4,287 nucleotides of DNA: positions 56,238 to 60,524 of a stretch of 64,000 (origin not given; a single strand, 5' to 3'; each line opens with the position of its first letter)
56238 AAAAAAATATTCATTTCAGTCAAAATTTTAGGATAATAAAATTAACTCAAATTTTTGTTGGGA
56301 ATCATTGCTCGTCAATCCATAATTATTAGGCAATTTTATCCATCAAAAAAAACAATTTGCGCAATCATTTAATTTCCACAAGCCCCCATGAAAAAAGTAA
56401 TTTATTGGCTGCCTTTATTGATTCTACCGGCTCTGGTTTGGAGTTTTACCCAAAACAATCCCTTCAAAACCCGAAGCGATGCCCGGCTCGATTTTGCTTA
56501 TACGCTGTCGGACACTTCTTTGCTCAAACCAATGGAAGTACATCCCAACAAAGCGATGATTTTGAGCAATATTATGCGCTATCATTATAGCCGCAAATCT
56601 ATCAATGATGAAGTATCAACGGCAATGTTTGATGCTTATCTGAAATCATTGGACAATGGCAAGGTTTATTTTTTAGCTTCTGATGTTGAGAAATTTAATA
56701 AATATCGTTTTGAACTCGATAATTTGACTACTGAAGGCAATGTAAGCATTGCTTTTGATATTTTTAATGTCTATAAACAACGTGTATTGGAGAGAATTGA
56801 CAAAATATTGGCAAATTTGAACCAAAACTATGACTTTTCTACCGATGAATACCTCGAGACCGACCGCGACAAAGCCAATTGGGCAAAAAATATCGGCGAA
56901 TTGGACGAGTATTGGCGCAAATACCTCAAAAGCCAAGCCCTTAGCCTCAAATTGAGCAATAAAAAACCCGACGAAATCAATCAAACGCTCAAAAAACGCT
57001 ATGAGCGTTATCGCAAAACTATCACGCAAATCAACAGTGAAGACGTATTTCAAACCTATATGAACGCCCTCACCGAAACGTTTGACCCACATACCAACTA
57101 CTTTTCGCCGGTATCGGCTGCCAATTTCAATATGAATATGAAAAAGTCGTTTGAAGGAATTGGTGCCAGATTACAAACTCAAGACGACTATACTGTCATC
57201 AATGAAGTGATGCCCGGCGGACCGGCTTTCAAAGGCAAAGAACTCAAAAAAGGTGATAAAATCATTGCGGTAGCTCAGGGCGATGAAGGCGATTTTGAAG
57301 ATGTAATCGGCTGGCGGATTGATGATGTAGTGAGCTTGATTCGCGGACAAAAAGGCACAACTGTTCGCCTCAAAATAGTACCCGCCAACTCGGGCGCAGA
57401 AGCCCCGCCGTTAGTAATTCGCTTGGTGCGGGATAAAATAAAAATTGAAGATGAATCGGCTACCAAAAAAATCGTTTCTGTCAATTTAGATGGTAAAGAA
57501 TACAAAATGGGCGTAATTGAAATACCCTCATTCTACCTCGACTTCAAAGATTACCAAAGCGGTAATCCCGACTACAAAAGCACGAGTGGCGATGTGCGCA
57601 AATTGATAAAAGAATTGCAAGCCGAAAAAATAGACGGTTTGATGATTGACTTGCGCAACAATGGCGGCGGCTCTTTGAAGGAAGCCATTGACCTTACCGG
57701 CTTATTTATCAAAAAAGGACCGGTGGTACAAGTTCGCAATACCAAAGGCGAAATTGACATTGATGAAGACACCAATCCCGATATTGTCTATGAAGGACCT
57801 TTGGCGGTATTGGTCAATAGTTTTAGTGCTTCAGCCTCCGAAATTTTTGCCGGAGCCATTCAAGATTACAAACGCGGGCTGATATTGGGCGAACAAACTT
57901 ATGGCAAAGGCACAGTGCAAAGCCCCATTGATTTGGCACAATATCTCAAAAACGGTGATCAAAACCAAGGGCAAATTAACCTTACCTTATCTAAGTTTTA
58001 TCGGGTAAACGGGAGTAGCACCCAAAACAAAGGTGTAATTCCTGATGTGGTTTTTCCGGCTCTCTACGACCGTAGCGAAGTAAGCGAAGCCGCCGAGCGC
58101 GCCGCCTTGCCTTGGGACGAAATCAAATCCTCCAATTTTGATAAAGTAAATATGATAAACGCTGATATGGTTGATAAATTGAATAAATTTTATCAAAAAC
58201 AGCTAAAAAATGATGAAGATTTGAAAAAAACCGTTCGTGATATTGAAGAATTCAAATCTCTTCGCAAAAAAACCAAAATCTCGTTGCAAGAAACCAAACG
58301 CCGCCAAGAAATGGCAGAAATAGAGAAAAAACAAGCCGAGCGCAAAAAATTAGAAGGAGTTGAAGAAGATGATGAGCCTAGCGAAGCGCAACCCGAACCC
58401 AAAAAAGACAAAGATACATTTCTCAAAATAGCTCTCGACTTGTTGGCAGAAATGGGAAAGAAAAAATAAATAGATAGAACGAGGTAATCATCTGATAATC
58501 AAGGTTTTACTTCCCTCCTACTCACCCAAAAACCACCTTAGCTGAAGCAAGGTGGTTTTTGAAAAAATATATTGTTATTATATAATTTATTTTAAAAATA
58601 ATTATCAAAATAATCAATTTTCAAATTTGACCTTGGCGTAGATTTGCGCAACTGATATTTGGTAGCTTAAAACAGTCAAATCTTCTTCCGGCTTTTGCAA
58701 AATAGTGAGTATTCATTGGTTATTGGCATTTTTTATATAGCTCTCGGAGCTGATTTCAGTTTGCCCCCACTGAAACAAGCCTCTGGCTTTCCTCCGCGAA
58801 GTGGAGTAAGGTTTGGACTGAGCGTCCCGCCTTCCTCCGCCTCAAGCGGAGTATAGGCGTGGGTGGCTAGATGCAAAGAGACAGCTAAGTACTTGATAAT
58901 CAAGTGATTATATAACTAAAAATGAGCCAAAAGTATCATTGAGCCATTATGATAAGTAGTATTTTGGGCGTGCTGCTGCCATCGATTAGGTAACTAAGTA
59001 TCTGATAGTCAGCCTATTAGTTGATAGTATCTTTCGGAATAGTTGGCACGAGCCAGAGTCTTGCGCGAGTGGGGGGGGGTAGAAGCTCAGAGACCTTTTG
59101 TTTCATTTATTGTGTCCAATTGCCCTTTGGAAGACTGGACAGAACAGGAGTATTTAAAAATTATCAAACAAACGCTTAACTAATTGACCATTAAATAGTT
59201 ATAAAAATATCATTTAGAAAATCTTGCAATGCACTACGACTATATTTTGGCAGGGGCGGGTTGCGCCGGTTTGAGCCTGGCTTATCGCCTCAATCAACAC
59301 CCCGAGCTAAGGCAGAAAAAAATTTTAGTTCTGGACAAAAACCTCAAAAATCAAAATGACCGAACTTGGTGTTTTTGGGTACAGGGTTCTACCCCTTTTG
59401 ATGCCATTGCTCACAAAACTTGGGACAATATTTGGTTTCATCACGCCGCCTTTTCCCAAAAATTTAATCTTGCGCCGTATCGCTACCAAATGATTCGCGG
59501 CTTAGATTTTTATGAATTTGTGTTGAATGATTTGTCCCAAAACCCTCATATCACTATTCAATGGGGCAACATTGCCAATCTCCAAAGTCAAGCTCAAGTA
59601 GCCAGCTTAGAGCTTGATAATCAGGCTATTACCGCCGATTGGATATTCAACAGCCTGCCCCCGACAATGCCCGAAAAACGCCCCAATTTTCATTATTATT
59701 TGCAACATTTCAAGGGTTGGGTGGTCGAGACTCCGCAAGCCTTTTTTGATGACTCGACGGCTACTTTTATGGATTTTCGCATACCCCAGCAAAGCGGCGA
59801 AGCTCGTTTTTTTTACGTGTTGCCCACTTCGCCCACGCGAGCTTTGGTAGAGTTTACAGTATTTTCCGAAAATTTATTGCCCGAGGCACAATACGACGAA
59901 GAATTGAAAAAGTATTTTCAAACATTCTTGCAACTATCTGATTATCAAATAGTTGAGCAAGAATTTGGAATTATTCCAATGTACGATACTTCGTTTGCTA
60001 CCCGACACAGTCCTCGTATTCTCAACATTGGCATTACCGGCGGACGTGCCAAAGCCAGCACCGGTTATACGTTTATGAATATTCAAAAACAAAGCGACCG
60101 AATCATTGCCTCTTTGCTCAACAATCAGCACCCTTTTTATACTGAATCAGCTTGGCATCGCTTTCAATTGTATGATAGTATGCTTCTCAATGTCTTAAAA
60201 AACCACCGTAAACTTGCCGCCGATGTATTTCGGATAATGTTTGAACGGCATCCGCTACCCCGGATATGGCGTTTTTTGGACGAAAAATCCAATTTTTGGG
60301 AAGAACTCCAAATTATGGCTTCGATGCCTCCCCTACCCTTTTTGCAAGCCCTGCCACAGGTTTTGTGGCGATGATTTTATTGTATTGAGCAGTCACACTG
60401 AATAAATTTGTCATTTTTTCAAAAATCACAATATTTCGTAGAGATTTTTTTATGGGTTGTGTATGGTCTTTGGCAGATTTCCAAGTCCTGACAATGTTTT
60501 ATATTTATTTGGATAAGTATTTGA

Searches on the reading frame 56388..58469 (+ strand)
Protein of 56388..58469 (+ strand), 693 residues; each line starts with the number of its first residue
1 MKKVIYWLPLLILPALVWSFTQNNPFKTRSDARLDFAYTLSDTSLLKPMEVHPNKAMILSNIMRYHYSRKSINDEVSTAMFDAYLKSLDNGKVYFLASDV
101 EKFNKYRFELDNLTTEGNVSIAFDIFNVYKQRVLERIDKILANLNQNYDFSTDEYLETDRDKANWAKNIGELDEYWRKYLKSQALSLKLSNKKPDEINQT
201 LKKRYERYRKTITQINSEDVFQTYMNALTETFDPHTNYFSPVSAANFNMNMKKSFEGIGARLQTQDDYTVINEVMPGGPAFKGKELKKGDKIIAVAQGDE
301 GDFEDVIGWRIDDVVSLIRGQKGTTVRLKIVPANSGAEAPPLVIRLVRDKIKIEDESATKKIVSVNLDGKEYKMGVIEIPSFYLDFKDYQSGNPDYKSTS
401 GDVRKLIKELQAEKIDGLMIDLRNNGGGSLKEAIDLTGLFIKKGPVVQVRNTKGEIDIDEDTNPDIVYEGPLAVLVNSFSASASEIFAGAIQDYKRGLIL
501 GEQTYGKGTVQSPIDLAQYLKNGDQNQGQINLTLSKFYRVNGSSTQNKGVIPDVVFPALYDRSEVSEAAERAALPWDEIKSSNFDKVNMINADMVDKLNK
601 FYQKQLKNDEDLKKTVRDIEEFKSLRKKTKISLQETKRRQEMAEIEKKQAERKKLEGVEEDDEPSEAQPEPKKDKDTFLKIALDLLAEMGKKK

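Call 73: search_protein_families(library=pfam, proteins=[window:56388-58469:+], max_evalue=0.000001)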
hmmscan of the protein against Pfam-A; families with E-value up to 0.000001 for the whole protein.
window:56388-58469:+ (693 aa): 4 families
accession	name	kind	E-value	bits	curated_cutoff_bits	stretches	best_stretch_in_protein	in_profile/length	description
PF17804.6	TSP_NTD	-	1.4e-64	218.2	26.4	1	59-241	2-187/188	Tail specific protease N-terminal domain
PF03572.23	Peptidase_S41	-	1.3e-47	161.9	24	1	373-555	1-164/165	Peptidase family S41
PF11818.13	DUF3340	-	2.8e-19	70.2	28.6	1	560-677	1-141/155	C-terminal domain of tail specific protease (DUF3340)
PF00595.29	PDZ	-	8.9e-11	42.5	23.2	1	252-330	5-80/81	PDZ domain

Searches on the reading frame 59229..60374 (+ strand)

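Call 73: search_protein_families(library=pfam, proteins=[window:59229-60374:+], max_evalue=0.000001)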
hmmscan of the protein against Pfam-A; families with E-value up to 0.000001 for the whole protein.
window:59229-60374:+ (381 aa): 1 family
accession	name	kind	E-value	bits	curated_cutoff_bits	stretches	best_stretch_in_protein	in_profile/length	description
PF05834.18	Lycopene_cycl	-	2.4e-55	188.6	23.4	1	4-374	1-378/380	Lycopene cyclase protein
